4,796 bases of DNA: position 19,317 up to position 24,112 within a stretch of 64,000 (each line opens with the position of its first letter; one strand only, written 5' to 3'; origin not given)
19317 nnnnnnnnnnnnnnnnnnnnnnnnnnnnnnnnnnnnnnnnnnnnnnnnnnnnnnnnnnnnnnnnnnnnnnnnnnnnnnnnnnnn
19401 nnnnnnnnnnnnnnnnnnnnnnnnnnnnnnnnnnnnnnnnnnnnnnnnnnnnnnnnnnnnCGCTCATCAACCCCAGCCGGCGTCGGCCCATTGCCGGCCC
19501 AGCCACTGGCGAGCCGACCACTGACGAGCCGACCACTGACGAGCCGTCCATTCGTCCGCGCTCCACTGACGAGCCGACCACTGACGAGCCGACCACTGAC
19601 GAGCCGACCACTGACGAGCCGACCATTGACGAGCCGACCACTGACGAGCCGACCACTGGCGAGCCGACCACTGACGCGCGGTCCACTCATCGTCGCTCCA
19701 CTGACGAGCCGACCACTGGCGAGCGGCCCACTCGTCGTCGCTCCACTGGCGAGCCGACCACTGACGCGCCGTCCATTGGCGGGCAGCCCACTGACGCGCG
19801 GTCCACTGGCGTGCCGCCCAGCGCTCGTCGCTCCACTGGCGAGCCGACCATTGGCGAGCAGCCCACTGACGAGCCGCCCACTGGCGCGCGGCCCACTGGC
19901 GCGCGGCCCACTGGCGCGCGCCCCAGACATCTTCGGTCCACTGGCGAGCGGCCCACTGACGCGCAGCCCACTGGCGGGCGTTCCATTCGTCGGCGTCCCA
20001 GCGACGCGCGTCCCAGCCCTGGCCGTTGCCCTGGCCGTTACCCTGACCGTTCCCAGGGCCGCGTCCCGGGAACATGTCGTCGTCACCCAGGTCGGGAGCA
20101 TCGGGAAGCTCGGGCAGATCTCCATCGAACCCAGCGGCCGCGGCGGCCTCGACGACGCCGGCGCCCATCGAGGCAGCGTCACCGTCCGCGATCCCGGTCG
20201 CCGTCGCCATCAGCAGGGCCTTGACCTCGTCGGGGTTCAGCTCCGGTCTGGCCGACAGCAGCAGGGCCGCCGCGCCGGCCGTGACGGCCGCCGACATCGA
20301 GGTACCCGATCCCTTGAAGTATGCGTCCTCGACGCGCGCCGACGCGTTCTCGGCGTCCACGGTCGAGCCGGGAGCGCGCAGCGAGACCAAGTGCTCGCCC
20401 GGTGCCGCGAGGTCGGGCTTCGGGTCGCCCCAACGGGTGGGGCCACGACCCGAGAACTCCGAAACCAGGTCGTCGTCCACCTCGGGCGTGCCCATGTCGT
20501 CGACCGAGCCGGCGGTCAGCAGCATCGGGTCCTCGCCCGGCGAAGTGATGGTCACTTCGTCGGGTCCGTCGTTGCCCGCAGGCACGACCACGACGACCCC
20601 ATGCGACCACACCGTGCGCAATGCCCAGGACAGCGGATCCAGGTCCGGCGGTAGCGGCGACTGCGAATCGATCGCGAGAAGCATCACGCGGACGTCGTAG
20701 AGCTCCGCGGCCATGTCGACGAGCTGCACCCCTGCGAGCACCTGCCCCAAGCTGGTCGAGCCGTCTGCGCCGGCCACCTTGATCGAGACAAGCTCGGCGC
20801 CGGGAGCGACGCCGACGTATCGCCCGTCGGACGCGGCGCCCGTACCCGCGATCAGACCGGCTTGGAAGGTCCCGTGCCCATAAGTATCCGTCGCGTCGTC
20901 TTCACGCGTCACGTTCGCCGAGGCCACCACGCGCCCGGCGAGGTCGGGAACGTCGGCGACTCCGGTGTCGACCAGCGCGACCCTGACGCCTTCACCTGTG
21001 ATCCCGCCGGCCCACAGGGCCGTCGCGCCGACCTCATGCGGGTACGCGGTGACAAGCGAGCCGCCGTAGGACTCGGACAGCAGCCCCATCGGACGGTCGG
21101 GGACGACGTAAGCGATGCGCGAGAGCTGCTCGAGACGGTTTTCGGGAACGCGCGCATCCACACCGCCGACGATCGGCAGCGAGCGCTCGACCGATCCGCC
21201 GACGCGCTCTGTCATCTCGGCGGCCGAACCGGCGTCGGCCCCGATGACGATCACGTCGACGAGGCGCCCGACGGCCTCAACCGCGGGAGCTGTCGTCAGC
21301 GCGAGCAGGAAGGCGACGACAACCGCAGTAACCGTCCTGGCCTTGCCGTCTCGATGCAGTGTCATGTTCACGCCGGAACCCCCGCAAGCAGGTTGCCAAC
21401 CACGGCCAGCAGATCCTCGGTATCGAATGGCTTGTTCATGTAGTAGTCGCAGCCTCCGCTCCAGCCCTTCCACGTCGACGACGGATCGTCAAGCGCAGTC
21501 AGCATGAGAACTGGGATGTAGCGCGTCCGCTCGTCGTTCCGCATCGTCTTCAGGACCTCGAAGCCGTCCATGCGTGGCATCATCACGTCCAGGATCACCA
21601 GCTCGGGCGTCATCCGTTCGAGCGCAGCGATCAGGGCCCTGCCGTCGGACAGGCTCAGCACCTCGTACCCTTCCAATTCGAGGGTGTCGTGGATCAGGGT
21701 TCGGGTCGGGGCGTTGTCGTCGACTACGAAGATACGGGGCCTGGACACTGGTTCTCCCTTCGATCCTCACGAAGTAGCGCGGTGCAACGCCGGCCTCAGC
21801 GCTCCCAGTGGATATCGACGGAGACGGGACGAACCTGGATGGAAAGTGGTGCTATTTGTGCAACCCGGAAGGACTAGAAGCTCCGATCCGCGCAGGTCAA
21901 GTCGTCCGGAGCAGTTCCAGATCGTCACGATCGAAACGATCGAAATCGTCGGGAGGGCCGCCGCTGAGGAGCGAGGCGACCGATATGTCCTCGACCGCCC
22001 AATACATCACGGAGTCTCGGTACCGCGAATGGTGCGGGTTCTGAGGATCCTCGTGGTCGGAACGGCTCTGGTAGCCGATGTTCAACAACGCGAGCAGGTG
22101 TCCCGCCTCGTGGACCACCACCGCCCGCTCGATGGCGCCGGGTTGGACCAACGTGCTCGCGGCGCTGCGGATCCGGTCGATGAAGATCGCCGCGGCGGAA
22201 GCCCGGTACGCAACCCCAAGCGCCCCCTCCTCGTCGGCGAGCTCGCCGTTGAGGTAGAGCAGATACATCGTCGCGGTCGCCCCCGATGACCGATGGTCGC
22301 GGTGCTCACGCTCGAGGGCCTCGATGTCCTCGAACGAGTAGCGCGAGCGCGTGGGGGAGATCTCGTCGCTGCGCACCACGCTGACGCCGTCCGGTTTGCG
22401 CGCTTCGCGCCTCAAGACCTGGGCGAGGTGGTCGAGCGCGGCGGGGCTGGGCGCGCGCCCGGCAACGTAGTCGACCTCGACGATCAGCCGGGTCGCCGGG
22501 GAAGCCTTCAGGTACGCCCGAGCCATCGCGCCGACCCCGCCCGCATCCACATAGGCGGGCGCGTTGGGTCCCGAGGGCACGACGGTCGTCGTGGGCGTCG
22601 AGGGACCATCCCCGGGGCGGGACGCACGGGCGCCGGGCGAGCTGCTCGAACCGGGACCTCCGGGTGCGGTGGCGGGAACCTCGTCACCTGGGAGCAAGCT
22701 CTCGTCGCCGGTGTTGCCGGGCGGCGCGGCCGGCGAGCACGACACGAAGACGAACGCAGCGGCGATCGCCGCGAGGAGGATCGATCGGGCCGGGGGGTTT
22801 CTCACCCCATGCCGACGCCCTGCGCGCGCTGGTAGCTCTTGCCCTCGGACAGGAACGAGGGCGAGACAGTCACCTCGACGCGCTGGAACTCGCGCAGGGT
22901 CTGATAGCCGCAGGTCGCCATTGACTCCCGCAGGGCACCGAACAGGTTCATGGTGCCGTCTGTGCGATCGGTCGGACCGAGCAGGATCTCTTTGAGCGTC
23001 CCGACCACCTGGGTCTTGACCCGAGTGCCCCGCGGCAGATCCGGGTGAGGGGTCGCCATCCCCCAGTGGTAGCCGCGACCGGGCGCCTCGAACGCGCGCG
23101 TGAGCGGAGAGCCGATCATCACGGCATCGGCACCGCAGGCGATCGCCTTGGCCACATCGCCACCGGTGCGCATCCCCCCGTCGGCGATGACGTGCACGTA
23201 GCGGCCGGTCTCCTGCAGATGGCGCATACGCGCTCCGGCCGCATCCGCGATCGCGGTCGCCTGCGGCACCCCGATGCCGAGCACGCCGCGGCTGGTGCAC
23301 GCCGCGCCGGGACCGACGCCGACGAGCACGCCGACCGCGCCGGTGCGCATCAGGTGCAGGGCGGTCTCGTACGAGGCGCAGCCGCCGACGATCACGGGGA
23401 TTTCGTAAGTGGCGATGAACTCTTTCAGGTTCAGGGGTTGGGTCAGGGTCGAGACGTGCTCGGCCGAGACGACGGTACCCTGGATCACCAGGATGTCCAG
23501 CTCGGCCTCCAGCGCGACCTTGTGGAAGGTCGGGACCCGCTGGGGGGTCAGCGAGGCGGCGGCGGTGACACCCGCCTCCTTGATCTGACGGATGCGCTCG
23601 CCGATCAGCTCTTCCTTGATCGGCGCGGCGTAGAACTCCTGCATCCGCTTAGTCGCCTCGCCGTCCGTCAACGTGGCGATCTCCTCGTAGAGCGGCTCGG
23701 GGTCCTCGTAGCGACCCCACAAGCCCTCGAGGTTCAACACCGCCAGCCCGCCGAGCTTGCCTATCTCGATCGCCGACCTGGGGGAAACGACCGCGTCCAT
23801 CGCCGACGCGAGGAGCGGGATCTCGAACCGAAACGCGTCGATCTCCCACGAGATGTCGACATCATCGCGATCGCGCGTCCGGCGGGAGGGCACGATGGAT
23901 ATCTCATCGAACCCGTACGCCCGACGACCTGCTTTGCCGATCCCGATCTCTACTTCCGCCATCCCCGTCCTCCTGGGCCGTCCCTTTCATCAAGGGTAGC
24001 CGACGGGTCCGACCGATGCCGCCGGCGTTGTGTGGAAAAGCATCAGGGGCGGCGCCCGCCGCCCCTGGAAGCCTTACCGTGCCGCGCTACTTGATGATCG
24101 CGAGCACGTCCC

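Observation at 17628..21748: Compact RR - secreted subtilase - sensor-kinase cassette (possible self-contained protease/peptide signalling module)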

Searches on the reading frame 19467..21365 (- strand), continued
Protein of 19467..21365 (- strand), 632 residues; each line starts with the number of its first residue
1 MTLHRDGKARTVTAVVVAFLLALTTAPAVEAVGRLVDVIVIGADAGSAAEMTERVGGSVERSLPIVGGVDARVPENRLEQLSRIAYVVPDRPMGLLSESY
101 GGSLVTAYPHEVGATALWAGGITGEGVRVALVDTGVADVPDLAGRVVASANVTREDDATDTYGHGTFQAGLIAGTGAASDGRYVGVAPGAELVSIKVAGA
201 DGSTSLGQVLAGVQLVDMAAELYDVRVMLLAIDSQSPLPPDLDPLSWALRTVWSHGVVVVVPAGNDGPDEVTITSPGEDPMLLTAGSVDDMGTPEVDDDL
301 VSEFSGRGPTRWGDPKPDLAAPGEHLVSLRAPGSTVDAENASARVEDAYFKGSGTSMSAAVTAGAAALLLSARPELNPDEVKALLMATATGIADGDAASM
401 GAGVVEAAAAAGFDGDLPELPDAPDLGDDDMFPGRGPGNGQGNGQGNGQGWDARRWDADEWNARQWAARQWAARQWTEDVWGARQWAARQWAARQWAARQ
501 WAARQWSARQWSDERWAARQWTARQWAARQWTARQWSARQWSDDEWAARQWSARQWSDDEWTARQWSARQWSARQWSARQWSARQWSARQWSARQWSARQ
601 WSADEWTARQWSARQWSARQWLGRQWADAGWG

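Call 50: fold_search(model_id=the predicted structure, library=pdb)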
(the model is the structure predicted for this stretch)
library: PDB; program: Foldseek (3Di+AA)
matches with E <= 10: 925; with E <= 0.001: 319
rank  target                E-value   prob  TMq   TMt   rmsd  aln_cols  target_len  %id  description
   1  3afg_B                8.7e-30  1.00  0.50  0.61   4.1       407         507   30  Crystal structure of ProN-Tk-SP from Thermococcus kodakaraensis (released 2010-08-04)
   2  3afg_A                1.7e-29  1.00  0.49  0.61   6.3       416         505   30  Crystal structure of ProN-Tk-SP from Thermococcus kodakaraensis (released 2010-08-04)
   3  3whi_A                3.1e-25  1.00  0.48  0.84   3.4       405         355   24  Crystal structure of unautoprocessed form of IS1-inserted Pro-subtilisin E (released 2013-12-25)
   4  3whi_B                8.5e-25  1.00  0.48  0.83   3.7       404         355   25  Crystal structure of unautoprocessed form of IS1-inserted Pro-subtilisin E (released 2013-12-25)
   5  9ues_B                6.3e-24  1.00  0.43  0.66   3.0       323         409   36  Crystal structure of an inactive TKSP mutant in complex with the TKS propeptide (released 2026-02-18)
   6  3wiu_C                1.6e-22  1.00  0.46  0.71   4.4       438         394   22  Crystal structure of Pro-S324A/L349A (released 2014-10-01)
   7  3wiu_A                9.5e-22  1.00  0.46  0.72   4.2       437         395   22  Crystal structure of Pro-S324A/L349A (released 2014-10-01)
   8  2zwp_B                1.3e-21  1.00  0.46  0.74   4.1       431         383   22  Crystal structure of Ca3 site mutant of Pro-S324A (released 2009-06-23)
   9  2e1p                  1.5e-21  1.00  0.46  0.71   4.2       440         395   22  Crystal structure of pro-Tk-subtilisin (released 2007-01-16)
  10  3vhq                  2.7e-21  1.00  0.45  0.72   4.4       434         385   21  Crystal structure of the Ca6 site mutant of Pro-SA-subtilisin (released 2012-07-11)
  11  4jp8                  2.8e-21  1.00  0.47  0.73   4.3       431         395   22  Crystal structure of Pro-F17H/S324A (released 2014-01-29)
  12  2z2z                  2.8e-21  1.00  0.45  0.71   4.7       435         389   22  Crystal structure of unautoprocessed form of Tk-subtilisin soaked by 10mM CaCl2 (released 2007-12-04)
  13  3wiv_C                3.0e-21  1.00  0.45  0.69   4.7       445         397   22  Crystal structure of Pro-S324A/D356A (released 2014-10-01)
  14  3wiv_A                3.2e-21  1.00  0.46  0.71   4.3       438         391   21  Crystal structure of Pro-S324A/D356A (released 2014-10-01)
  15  2zwo_A                4.6e-21  1.00  0.46  0.71   4.4       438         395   22  Crystal structure of Ca2 site mutant of Pro-S324A (released 2009-06-23)
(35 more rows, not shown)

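Call 51: search_solved_structures(query=window:19467-21365:-, max_evalue=1e-10)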
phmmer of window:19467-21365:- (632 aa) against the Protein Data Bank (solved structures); distinct sequences matched with E-value up to 1e-10: 104 (the best 60 are shown).
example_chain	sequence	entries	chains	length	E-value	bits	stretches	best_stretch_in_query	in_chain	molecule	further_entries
3afg_A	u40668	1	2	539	5.2e-51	177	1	80-415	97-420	Subtilisin-like serine protease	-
9ues_B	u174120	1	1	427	1.9e-50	175.1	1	111-415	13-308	Subtilisin-like serine protease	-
8jmw_A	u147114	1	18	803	1.3e-21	79.8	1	104-287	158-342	S8 family serine peptidase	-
2sni_E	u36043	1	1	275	5.7e-19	71.1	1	111-411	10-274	SUBTILISIN NOVO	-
1lw6_E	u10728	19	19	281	7.6e-19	70.7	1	111-411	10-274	SUBTILISIN BPN' | Subtilisin BPN' precursor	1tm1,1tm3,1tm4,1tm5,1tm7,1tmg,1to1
1mpt_A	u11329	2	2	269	8.9e-19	70.5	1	112-410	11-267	M-PROTEASE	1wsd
1sbn_E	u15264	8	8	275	1.3e-18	70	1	111-411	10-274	SUBTILISIN NOVO BPN' | SUBTILISIN BPN'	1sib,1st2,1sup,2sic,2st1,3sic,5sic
1s02_A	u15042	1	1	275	1.3e-18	70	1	111-411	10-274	SUBTILISIN BPN'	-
1c9j_A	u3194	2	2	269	1.4e-18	69.8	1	112-411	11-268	SERINE PROTEASE | Subtilisin Savinase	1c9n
8h7o_A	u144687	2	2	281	1.8e-18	69.4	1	111-411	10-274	Subtilisin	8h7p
1suc_A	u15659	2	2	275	1.9e-18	69.4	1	111-411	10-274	SUBTILISIN BPN' CRB-S3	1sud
1sub_A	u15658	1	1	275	2e-18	69.3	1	111-411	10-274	SUBTILISIN BPN' CRB-S3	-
5arb_A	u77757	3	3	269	2.3e-18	69.1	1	112-410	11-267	SUBTILISIN SAVINASE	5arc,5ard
1st3_A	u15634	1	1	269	2.4e-18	69.1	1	112-410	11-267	SUBTILISIN BL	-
1ah2_A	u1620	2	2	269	3.4e-18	68.5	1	112-410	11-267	SERINE PROTEASE PB92 | SUBTILISIN SAVINASE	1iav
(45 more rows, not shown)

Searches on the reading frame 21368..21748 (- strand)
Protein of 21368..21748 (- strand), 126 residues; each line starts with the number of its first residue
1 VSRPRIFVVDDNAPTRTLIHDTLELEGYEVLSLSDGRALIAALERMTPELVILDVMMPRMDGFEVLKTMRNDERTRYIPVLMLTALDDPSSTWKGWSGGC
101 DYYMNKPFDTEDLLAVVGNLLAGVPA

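Call 3: search_protein_families(library=pfam, proteins=[window:21368-21748:-], max_evalue=0.01)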
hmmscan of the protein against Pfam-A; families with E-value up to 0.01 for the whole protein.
window:21368-21748:- (126 aa): 2 families
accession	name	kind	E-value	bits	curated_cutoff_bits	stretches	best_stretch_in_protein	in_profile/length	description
PF00072.30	Response_reg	-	6.7e-26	91.1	30.2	1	6-117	1-110/111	Response regulator receiver domain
PF20916.2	BscB_a-b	-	0.001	19.2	23.7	1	31-125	16-109/135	Cellulose Synthase Subunit B, alpha-beta domain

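Call 5: search_protein_families(library=ncbifam, proteins=[window:21368-21748:-], max_evalue=0.01)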
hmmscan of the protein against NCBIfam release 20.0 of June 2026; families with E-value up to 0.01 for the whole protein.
window:21368-21748:- (126 aa): 95 families (the best 25 are shown)
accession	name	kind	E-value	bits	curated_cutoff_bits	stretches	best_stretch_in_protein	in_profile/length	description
NF007135.0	PRK09581.1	equivalog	3.2e-29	102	474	1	5-119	4-118/457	PleD family two-component system response regulator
NF045944.1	ResRegRpaBCyano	equivalog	5.9e-27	94.5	330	1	8-121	2-112/229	response regulator transcription factor RpaB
TIGR02154.1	PhoB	equivalog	9.8e-26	90.5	296.2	1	4-120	3-119/226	phosphate regulon transcriptional regulator PhoB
NF040689.1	MtrAB_MtrA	equivalog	1.5e-23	83.3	300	1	6-117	1-109/219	MtrAB system response regulator MtrA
TIGR01387.1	cztR_silR_copR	subfamily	3.3e-22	79.2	279.2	1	6-121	1-114/218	heavy metal response regulator transcription factor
NF040534.1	resp_reg_YycF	equivalog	5.1e-22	78.3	340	1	5-118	2-112/231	response regulator YycF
NF007005.1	PRK09468.1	equivalog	6.9e-22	78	331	1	4-120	4-118/237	osmolarity response regulator transcription factor OmpR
NF053854.1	RespRegPhoBBctds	equivalog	3.9e-21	75.4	270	1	6-121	1-115/225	two-component system response regulator PhoB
NF033120.0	vanR_FM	exception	1.1e-20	74.3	460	1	4-118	4-115/231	vancomycin resistance response regulator transcription factor, VanR-F/VanR-M family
NF041733.1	resp_reg_CseB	equivalog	1.1e-20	74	350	1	5-121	2-115/228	two-component system response regulator CseB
NF033117.2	vanR_ACDEGLN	exception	2.8e-20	72.9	350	1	6-118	1-110/226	VanR-ABDEGLN family response regulator transcription factor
TIGR01818.1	ntrC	equivalog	4.8e-20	71.8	558.6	1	6-119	1-112/463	nitrogen regulation protein NR(I)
NF000403.1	vanR-C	exception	8.1e-20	71.4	480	1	5-117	4-113/231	vancomycin resistance response regulator transcription factor VanR-C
NF041734.1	resp_reg_RppA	equivalog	3.3e-19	69.2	250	1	5-120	2-117/229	two-component system response regulator RppA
NF007546.0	PRK10161.1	equivalog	7.8e-19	68.1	471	1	5-118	4-117/229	phosphate response regulator transcription factor PhoB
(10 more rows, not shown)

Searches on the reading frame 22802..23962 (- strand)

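Call 3: search_protein_families(library=pfam, proteins=[window:22802-23962:-], max_evalue=0.01)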
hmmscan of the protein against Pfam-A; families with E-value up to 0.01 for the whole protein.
window:22802-23962:- (386 aa): 8 families
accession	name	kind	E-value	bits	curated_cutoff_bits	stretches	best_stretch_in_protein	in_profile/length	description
PF00478.31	IMPDH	-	1.2e-43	149.9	25.6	1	16-296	2-248/345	IMP dehydrogenase / GMP reductase domain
PF01070.24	FMN_dh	-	1.1e-11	44.8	24.9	1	167-295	198-313/350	FMN-dependent dehydrogenase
PF01645.23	Glu_synthase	-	2.5e-07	30.6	20.4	1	227-285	249-305/369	Conserved region in glutamate synthase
PF05690.20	ThiG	-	8e-05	22.5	23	0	241-291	158-211/247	Thiazole biosynthesis protein ThiG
PF01180.27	DHO_dh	-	0.00032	20.4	27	1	237-287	221-272/291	Dihydroorotate dehydrogenase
PF04131.20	NanE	-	0.0004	20.1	27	1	247-292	138-181/192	Putative N-acetylmannosamine-6-phosphate epimerase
PF00977.27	His_biosynth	-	0.002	18.1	23.6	0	256-286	74-104/228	Histidine biosynthesis protein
PF03060.21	NMO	-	0.0045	16.9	28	0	247-298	193-236/331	Nitronate monooxygenase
